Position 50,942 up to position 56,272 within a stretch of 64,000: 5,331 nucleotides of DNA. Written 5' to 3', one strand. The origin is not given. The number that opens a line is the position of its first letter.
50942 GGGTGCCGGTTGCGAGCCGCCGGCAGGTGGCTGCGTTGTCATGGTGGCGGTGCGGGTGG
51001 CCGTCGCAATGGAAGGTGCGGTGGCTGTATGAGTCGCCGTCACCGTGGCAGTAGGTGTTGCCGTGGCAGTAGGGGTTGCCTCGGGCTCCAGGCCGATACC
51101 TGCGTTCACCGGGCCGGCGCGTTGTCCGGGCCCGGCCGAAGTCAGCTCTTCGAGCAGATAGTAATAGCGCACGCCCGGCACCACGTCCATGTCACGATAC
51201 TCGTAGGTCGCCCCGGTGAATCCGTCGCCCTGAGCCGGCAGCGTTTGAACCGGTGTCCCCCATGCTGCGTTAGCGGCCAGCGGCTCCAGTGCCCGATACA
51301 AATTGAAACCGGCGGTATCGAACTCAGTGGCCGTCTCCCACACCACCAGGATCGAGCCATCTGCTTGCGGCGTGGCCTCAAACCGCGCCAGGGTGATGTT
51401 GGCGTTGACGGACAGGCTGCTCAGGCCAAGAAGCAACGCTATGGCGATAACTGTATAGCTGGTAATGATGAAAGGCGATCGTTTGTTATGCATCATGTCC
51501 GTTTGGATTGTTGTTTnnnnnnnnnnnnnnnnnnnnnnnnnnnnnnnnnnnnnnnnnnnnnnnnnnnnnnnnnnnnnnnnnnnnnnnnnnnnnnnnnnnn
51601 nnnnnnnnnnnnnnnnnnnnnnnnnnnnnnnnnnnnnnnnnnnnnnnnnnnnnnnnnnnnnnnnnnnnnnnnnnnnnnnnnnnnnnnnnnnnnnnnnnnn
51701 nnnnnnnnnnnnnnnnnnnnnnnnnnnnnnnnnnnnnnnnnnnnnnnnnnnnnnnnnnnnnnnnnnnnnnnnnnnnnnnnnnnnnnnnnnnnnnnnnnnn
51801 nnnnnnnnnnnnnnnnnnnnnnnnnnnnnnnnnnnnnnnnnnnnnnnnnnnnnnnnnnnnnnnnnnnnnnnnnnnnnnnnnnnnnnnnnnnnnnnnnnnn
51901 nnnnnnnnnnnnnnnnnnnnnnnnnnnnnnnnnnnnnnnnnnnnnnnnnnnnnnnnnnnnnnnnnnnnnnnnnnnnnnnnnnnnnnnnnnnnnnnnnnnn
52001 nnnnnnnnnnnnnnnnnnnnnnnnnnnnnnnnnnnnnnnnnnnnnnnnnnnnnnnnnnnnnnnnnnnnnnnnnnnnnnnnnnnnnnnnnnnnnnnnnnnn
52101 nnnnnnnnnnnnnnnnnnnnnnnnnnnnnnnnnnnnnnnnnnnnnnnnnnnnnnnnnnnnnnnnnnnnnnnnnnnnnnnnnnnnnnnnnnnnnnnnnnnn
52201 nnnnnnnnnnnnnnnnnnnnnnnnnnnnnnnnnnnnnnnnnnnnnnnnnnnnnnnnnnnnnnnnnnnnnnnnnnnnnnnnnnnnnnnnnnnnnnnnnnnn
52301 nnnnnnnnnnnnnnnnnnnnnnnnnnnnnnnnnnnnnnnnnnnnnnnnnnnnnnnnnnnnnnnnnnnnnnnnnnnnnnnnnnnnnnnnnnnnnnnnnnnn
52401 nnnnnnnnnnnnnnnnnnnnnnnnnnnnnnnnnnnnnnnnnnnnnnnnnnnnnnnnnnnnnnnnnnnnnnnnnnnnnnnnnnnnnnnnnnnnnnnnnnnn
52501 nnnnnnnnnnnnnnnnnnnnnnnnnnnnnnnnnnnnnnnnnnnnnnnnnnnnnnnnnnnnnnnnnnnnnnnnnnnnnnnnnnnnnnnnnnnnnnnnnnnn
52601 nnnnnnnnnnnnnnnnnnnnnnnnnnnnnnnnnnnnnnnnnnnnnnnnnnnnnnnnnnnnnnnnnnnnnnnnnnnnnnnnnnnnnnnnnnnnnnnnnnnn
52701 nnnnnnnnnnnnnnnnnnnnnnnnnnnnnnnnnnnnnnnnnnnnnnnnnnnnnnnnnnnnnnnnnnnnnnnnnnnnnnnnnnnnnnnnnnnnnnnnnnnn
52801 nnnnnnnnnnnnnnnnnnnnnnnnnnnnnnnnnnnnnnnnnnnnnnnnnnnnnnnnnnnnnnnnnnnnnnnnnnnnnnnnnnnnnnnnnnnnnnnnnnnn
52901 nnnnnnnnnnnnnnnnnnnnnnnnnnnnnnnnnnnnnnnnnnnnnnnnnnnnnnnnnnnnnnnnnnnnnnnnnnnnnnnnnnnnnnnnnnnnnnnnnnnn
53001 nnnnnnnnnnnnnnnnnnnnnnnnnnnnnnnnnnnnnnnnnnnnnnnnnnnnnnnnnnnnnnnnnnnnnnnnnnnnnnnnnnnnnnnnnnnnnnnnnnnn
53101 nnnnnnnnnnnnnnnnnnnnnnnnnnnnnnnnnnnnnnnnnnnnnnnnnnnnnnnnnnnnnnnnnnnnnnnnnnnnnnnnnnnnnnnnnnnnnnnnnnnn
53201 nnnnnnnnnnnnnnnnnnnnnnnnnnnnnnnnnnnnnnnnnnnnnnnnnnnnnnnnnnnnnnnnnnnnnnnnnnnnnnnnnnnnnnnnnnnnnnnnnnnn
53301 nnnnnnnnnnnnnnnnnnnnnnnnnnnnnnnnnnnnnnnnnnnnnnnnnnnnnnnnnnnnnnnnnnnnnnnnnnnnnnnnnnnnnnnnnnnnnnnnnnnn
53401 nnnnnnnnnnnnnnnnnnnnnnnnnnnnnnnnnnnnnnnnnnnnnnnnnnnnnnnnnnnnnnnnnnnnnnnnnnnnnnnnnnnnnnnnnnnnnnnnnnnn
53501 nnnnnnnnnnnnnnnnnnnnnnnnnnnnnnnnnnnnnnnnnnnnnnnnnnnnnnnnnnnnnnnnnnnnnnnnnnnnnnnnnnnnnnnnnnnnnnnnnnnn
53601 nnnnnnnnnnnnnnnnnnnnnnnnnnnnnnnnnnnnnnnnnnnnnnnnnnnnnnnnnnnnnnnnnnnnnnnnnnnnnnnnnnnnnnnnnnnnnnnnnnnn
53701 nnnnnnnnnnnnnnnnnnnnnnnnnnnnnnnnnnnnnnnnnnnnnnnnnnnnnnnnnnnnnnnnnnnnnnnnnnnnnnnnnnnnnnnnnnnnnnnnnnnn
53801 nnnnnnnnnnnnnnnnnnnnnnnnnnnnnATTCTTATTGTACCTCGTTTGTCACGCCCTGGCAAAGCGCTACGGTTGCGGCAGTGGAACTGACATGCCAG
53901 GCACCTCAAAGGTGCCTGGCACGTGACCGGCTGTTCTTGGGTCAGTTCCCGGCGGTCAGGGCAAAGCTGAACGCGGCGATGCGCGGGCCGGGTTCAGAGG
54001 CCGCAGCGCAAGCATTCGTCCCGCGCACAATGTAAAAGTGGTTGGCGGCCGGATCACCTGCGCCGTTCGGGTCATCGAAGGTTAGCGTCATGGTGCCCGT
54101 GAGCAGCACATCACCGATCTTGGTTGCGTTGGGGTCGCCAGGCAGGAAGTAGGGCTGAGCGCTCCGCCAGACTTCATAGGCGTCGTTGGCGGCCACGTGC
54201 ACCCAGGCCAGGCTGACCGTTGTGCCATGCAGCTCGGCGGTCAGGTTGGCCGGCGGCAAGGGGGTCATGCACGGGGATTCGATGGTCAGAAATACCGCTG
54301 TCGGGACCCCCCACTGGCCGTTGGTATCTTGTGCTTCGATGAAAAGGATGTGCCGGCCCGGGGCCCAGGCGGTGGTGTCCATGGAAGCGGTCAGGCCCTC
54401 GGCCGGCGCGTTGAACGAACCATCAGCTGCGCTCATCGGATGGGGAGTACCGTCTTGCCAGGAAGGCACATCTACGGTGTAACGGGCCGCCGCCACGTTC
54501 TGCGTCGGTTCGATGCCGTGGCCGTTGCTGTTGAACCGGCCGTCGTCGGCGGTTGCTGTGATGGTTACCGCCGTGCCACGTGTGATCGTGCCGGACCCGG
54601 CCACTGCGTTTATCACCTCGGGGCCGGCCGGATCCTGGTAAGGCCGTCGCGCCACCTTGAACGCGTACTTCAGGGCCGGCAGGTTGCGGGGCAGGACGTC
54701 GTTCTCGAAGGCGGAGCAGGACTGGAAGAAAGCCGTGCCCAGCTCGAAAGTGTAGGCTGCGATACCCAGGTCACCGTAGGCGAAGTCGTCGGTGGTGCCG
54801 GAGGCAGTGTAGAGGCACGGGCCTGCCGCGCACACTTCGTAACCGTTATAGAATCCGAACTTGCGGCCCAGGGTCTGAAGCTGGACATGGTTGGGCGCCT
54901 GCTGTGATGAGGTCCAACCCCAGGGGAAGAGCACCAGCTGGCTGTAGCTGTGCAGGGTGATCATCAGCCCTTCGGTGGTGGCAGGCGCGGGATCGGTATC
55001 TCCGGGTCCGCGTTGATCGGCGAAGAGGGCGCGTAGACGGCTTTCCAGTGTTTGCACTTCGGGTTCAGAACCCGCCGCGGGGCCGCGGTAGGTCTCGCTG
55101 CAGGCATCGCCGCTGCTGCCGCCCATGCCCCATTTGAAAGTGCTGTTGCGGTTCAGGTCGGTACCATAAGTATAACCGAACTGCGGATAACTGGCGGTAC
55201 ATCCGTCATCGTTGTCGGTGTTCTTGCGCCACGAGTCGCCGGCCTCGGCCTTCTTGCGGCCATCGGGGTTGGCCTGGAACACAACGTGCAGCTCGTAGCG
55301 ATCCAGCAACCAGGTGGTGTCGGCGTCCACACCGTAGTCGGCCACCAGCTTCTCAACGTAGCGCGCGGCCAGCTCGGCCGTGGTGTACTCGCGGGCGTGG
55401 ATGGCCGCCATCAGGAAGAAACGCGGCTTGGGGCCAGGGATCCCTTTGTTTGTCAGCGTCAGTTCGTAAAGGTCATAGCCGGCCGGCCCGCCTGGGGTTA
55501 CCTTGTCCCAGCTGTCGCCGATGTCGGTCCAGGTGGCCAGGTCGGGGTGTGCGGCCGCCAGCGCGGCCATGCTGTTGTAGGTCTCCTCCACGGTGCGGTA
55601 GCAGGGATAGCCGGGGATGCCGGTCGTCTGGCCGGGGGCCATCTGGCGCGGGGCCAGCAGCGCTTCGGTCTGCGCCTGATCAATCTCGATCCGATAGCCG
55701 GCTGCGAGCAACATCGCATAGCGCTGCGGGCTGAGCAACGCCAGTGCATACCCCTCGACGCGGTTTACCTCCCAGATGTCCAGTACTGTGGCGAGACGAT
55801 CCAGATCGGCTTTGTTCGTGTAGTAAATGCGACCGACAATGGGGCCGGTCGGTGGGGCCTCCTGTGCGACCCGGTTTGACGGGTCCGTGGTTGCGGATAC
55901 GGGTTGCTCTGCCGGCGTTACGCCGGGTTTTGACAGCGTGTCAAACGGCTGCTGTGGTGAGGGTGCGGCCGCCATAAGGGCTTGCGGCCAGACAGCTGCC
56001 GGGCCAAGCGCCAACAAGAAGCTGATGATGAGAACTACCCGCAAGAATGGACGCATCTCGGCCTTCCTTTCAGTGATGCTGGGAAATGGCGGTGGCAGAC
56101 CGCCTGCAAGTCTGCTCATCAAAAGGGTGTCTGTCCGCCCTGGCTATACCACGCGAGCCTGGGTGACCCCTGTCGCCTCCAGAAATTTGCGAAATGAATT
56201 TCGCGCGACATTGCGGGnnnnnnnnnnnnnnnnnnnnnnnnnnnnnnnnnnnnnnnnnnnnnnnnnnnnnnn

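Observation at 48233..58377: Co-oriented protease island with two C25 (gingipain/PorU-like) peptidases: candidate processing enzymes for the YLPLVxR signal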

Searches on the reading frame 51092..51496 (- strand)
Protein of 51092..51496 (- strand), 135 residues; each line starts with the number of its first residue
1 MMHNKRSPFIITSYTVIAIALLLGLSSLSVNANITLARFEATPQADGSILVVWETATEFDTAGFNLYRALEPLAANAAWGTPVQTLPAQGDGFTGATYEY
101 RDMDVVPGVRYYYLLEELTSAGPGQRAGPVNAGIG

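Call 51: find_homologous_proteins(query=window:51092-51496:-, max_evalue=0.0001)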
Query window:51092-51496:- (135 aa): 3 proteins with E <= 0.0001 among 77 candidates.
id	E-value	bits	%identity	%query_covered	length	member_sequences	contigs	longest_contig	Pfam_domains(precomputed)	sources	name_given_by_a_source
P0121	9.5e-46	173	70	78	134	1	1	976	-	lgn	-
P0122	4.1e-37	145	63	81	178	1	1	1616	-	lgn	-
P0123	5.8e-10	57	42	61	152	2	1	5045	-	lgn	-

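Call 55: predict_structure(alignment_id=A3)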
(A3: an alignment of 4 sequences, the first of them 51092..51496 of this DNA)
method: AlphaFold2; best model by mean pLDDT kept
length: 135 residues; sequences in the alignment: 4
mean_pLDDT: 76.6   pTM: 0.64
mean pLDDT of the five models: 76.6, 69.1, 56.7, 42.8, 41.9
residues with pLDDT >= 90: 32; 70-90: 59; 50-70: 34; < 50: 10
segments of 3 or more residues with pLDDT < 50: 26-30
pLDDT, mean of each block of 10 residues (from residue 1): 52 59 51 71 91 86 90 66 90 85 89 88 81 69
secondary structure, 60 per line:
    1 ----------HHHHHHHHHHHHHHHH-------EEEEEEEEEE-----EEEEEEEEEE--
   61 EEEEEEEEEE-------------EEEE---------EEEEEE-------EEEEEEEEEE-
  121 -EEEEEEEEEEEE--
elements in order: H11-26 E34-43 E49-58 E61-70 E84-87 E97-102 E110-119 E122-133

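Call 57: fold_search(model_id=the predicted structure, library=pdb)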
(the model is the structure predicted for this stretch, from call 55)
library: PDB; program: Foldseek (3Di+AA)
matches with E <= 10: 1596; with E <= 0.001: 0
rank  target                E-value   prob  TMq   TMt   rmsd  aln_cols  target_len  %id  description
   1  8omw                  1.4e-03  1.00  0.48  0.59   4.6       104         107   20  Crystal structure of the titin domain Fn3-20 (released 2023-08-23)
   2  7y6e_D                2.1e-03  1.00  0.56  0.39   3.0       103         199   14  Crystal structure of sDscam FNIII23 domains, isoform Beta2v6 (released 2023-05-24)
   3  6x39                  2.1e-03  1.00  0.47  0.61   4.7       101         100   18  Crystal structure of the FN5 domain of Mouse Lar (released 2021-05-26)
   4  1va9_MODEL_1_A        2.9e-03  1.00  0.45  0.49   5.0       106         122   16  Solution structure of the second FNIII domain of DSCAML1 protein (released 2005-02-22)
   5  1x5k_MODEL_1_A        2.9e-03  1.00  0.41  0.44   5.5       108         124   19  The solution structure of the sixth fibronectin type III domain of human Neogenin (released 2005-11-15)
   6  1x5z_MODEL_1_A        3.2e-03  1.00  0.47  0.54   4.3       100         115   20  Solution structure of the fibronectin type-III domain of human protein tyrosine phosphatase, receptor type, D  (released 2005-11-17)
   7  8x06_B                3.2e-03  1.00  0.52  0.30   5.7       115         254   13  Cryo-EM structure of the IR/IGF-I complex, conformation 1 (released 2024-11-06)
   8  2ic2_B                3.4e-03  1.00  0.55  0.64   3.7       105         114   12  Crystal Structure of the First FNIII Domain of Ihog (released 2006-10-24)
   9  8bw6                  3.6e-03  1.00  0.48  0.62   4.1       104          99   14  Titin FnIII-domain I110 (I/A6) from the MIR region (released 2023-02-15)
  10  7y6e_C                3.9e-03  1.00  0.56  0.40   3.0       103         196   14  Crystal structure of sDscam FNIII23 domains, isoform Beta2v6 (released 2023-05-24)
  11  2ede_MODEL_1_A        4.4e-03  1.00  0.52  0.61   5.0       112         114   17  Solution structure of the sixth fibronectin type III domain of human Netrin receptor DCC (released 2008-03-04)
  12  7md5_B                4.4e-03  1.00  0.45  0.13   4.6       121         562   11  Insulin receptor ectodomain dimer complexed with two IRPA-9 partial agonists (released 2022-02-23)
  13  7y6e_E                4.6e-03  1.00  0.55  0.40   2.9       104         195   14  Crystal structure of sDscam FNIII23 domains, isoform Beta2v6 (released 2023-05-24)
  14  4wtx                  4.9e-03  1.00  0.48  0.63   3.8       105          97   14  Crystal structure of the fourth FnIII domain of integrin beta4 (released 2015-02-11)
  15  2ibg_B                4.9e-03  1.00  0.48  0.34   4.6       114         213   12  Crystal Structure of Hedgehog Bound to the FNIII Domains of Ihog (released 2006-10-24)
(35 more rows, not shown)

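Call 68: search_protein_representatives(alignment_id=A3)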
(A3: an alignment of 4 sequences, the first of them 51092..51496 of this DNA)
Query: 4 sequences, 134 profile positions. Proteins with E-value up to 0.001 (for the whole library): 21494; up to 1e-10: 6721; up to 1e-30: 39. The best 150 are listed.
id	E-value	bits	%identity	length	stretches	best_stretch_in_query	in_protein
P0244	1.6e-76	270.6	-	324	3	8-119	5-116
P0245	4.2e-70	249.8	-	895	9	24-107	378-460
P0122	2.5e-63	227.9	-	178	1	1-134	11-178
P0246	1.5e-59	215.7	-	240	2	20-132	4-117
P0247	1.7e-50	186.4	-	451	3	31-121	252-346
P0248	2.3e-47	176.2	-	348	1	3-125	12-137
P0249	6.4e-47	174.8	-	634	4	23-125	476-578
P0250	4.4e-44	165.6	-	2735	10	25-109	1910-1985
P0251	4.5e-44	165.6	-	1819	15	36-112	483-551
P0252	5.0e-44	165.4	-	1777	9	41-107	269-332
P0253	1.1e-41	157.8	-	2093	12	27-112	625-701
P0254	3.7e-41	156.1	-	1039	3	26-119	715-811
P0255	6.8e-41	155.3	-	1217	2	21-122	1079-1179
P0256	1.8e-40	153.9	-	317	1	6-126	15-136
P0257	5.2e-40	152.4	-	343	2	23-127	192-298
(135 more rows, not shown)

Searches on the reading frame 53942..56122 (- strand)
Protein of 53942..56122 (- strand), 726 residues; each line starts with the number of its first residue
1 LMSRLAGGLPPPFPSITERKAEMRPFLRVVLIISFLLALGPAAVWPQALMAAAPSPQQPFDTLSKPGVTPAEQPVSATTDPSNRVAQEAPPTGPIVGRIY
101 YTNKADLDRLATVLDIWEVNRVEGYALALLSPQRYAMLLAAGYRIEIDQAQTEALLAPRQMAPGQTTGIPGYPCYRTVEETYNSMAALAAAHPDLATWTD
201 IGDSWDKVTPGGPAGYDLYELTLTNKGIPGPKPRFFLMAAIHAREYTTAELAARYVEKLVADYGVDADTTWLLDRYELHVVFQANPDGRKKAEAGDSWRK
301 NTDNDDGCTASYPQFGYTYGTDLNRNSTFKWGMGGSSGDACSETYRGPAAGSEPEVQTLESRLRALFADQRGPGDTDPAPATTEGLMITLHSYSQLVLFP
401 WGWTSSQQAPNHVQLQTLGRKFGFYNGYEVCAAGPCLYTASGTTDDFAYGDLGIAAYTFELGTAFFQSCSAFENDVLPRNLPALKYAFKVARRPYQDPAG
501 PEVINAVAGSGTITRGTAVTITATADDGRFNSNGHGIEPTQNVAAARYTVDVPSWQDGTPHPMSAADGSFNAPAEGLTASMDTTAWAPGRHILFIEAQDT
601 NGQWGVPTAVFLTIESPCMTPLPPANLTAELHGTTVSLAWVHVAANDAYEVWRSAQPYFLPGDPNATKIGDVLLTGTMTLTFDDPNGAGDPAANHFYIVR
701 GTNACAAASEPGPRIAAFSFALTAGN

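Call 3: search_protein_families(library=pfam, proteins=[window:53942-56122:-], max_evalue=0.01)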
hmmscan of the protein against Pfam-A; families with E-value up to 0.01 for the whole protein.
window:53942-56122:- (726 aa): 1 family
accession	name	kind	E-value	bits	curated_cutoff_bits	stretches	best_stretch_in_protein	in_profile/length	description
PF00246.29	Peptidase_M14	-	1.3e-49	169.8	21.6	1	182-463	2-263/286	Zinc carboxypeptidase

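Call 4: search_protein_families(library=ncbifam, proteins=[window:53942-56122:-], max_evalue=0.01)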
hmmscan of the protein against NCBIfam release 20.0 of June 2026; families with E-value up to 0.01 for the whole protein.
window:53942-56122:- (726 aa): 0 families

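Call 54: search_solved_structures(query=window:53942-56122:-, max_evalue=1e-10, show_alignments=2)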
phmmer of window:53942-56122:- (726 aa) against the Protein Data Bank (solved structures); distinct sequences matched with E-value up to 1e-10: 49.
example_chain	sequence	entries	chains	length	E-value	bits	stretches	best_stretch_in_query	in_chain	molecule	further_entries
3prt_A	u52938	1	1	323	1.6e-32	115.8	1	175-478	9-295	Carboxypeptidase T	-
4iav_A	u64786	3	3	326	1.8e-32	115.6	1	175-478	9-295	Carboxypeptidase T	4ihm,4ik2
3qnv_A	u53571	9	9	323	1.1e-31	113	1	175-478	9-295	Carboxypeptidase T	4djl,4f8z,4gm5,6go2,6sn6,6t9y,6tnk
1obr_A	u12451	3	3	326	1.3e-31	112.8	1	175-478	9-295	CARBOXYPEPTIDASE T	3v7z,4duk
6f6q_A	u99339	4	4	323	6.9e-31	110.4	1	175-478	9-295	Carboxypeptidase T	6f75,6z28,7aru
3v38_A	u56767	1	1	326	7.8e-31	110.2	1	175-478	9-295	Carboxypeptidase T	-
6f79_A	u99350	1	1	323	8e-31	110.2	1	175-478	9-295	Carboxypeptidase T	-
7aqp_A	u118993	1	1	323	4.9e-30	107.6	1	175-478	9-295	Carboxypeptidase T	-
8qvo_A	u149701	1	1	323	5.6e-30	107.4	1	175-478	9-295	Carboxypeptidase T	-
4a94_A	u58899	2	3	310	1.7e-25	92.6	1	171-464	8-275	CARBOXYPEPTIDASE A4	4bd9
2bo9_A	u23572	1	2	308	1.7e-25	92.6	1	171-464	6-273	CARBOXYPEPTIDASE A4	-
2pcu_A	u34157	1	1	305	1.9e-25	92.4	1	172-464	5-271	Carboxypeptidase A4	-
2boa_A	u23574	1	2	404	2.4e-25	92.1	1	171-463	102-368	CARBOXYPEPTIDASE A4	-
5om9_A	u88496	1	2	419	1.2e-24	89.8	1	153-462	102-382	Carboxypeptidase A1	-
1aye_A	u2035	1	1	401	1.6e-24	89.4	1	144-461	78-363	PROCARBOXYPEPTIDASE A2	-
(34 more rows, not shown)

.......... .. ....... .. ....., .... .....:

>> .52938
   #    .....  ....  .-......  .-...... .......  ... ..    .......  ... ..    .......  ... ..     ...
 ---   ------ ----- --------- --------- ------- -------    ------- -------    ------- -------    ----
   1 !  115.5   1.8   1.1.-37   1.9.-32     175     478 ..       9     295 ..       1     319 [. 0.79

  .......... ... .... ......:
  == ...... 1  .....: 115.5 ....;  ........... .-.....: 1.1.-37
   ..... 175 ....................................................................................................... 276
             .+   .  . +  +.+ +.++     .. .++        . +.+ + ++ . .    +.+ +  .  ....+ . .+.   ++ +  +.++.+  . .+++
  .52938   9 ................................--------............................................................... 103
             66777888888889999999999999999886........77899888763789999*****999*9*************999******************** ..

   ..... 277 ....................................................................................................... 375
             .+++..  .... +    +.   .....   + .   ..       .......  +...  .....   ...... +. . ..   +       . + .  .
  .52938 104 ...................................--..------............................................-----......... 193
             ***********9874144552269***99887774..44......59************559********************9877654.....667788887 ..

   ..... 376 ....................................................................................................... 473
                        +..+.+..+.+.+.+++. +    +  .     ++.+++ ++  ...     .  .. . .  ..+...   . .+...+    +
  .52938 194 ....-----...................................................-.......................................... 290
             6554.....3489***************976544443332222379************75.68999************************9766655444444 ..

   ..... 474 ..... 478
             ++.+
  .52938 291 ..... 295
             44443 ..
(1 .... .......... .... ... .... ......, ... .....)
